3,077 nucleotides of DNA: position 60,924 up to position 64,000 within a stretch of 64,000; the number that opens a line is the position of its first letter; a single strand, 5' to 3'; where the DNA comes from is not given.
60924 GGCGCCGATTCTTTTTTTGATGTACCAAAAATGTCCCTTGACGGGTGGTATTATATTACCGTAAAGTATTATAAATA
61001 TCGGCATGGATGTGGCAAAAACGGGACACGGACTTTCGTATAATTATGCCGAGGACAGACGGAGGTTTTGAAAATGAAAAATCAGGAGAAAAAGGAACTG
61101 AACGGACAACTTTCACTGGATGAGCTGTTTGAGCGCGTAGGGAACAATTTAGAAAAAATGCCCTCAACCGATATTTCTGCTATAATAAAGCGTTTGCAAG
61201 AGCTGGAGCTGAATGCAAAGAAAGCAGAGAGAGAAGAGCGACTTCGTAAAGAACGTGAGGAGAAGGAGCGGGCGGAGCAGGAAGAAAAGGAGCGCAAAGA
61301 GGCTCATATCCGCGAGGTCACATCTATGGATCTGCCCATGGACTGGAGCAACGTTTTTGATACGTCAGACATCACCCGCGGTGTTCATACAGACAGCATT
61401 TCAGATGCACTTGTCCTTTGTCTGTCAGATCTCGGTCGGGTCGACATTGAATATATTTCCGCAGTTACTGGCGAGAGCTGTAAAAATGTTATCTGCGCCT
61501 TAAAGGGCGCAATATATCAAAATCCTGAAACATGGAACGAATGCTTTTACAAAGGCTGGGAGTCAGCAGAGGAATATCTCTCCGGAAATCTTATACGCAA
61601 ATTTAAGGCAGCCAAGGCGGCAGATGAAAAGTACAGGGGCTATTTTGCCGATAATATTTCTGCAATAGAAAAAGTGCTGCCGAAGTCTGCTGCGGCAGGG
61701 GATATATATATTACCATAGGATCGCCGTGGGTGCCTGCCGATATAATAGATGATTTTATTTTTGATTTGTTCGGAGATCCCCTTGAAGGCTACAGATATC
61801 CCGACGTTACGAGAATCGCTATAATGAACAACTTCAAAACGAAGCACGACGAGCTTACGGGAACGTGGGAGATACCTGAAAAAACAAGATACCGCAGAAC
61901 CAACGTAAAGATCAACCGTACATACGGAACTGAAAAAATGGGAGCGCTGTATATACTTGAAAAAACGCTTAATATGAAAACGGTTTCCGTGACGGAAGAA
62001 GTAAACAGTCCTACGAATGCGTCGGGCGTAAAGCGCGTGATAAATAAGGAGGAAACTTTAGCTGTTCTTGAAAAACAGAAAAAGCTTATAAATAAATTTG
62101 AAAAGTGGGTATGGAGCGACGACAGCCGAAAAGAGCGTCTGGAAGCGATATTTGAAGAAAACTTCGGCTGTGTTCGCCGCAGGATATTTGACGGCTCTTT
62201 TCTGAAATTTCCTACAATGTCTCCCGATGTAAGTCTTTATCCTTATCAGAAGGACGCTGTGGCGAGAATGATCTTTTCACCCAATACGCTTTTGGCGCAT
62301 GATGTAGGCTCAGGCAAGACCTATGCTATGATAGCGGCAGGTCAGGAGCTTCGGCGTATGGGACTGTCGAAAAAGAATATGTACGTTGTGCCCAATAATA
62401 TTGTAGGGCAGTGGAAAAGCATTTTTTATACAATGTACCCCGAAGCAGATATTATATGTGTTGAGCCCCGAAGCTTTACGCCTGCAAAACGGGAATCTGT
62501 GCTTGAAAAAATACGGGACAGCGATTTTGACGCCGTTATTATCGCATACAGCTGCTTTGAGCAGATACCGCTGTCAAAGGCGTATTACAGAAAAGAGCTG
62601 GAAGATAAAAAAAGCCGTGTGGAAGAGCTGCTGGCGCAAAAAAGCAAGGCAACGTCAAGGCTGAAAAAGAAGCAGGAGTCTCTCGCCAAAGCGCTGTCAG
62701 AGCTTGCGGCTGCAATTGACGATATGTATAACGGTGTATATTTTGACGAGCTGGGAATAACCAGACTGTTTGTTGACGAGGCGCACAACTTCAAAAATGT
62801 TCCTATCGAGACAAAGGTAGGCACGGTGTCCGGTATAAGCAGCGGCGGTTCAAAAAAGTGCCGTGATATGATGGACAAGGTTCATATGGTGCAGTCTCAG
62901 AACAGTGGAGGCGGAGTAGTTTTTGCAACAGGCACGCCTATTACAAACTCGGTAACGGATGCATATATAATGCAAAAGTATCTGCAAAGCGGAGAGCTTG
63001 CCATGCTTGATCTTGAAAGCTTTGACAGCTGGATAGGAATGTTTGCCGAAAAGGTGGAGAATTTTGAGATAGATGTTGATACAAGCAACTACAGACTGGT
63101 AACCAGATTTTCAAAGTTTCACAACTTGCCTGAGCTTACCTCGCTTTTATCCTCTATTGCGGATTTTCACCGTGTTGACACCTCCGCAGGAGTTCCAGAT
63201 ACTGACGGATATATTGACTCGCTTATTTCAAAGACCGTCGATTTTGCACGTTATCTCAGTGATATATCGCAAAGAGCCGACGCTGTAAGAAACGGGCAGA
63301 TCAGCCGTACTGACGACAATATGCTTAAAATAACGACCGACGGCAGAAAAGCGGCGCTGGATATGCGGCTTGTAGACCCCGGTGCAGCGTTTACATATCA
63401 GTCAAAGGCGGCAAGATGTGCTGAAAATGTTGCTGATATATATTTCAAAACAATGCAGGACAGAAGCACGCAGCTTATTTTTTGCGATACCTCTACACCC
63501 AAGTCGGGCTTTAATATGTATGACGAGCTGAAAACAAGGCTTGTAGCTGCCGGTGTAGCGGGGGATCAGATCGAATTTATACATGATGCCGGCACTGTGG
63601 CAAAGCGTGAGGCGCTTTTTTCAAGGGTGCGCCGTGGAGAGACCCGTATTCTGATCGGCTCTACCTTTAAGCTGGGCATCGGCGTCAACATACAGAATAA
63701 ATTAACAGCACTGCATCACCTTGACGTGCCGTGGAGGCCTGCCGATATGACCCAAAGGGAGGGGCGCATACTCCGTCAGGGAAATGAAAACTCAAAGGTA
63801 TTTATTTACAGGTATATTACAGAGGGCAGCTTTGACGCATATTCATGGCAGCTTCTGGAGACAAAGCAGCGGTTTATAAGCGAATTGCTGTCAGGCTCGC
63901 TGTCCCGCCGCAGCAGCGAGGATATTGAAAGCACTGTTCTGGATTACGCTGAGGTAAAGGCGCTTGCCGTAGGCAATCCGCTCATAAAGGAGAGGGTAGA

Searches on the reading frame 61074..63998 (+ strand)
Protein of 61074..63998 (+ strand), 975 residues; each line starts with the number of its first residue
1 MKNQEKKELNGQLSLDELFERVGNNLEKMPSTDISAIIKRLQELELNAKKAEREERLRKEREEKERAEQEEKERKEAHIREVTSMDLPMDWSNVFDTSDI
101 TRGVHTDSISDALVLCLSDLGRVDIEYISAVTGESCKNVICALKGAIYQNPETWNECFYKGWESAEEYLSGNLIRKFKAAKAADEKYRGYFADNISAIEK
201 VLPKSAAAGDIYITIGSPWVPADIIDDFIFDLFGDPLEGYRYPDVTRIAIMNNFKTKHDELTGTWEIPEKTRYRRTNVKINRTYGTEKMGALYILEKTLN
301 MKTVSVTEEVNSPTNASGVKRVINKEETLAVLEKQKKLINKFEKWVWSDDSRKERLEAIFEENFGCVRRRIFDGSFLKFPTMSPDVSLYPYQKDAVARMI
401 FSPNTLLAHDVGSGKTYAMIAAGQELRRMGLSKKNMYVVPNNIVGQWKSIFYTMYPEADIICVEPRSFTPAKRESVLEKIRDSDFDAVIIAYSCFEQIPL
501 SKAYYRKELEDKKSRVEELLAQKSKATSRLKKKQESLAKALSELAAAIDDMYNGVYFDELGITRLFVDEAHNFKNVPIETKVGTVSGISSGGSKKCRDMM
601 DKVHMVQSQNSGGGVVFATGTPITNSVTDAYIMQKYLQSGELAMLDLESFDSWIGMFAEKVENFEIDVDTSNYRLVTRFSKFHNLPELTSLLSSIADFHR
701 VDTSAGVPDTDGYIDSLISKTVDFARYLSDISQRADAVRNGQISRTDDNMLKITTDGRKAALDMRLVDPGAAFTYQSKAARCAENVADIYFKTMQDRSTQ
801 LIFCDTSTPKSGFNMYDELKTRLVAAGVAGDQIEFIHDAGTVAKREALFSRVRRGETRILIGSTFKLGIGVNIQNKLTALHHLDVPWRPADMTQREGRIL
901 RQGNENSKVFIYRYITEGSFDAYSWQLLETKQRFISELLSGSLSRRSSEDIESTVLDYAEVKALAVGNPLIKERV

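Call 20: search_protein_families(library=pfam, proteins=[window:61074-63998:+], max_evalue=0.0001)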
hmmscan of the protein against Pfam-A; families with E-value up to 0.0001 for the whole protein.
window:61074-63998:+ (975 aa): 3 families
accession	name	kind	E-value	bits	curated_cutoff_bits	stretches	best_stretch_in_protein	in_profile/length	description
PF00176.29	SNF2-rel_dom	-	6.8e-10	38.9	24.9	1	402-575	17-139/290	SNF2-related domain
PF00271.37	Helicase_C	-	3.7e-09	37.3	23.5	1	796-903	14-110/110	Helicase conserved C-terminal domain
PF04851.21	ResIII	-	1.8e-06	28.4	22.5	1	386-512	2-96/164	Type III restriction enzyme, res subunit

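Call 98: search_protein_families(library=padloc, proteins=[window:61074-63998:+], max_evalue=0.001)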
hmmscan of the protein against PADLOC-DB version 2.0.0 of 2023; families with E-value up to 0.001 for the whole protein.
window:61074-63998:+ (975 aa): 25 families
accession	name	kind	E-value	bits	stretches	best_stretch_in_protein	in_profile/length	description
PDLC02621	DrmD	-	3.4e-14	50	1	819-936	537-654/1040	DrmD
PDLC02632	DrmD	-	1.5e-12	44.8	1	819-922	538-644/662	DrmD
PDLC02572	DrmA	-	3.8e-12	43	1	820-916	536-635/1043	DrmA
PDLC02500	BrxHI|BrxHII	-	2.5e-11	40.9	2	384-521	87-228/933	BrxHI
PDLC02633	DrmD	-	2.6e-11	40.2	1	819-936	542-661/839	DrmD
PDLC02843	DpdE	-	7.1e-10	35.4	1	776-913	546-679/1091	DpdE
PDLC02634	DrmD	-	7.2e-10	35.3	1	826-931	511-611/900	DrmD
PDLC02624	DrmD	-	1.8e-08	31.4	1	822-918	382-481/652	DrmD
PDLC02707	PbeA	-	1.9e-07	28.1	1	380-480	245-347/672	PbeA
PDLC02840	DpdE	-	1.9e-07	27.8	1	781-925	544-678/1091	DpdE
PDLC02629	DrmD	-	2.1e-07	27.8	1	825-918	5-101/508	DrmD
PDLC02193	PLD_Helicase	-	2.2e-07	27.5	1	836-931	733-826/905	-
PDLC00633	ZorD1|ZorD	-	2.8e-07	27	0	380-449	437-509/908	"SWI2/SNF2 helicase, Mrr-like nuclease"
PDLC02704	PbeA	-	3e-07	27.3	1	324-466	197-338/682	PbeA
PDLC02853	DpdE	-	3.4e-06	23.3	1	858-944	555-641/985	DpdE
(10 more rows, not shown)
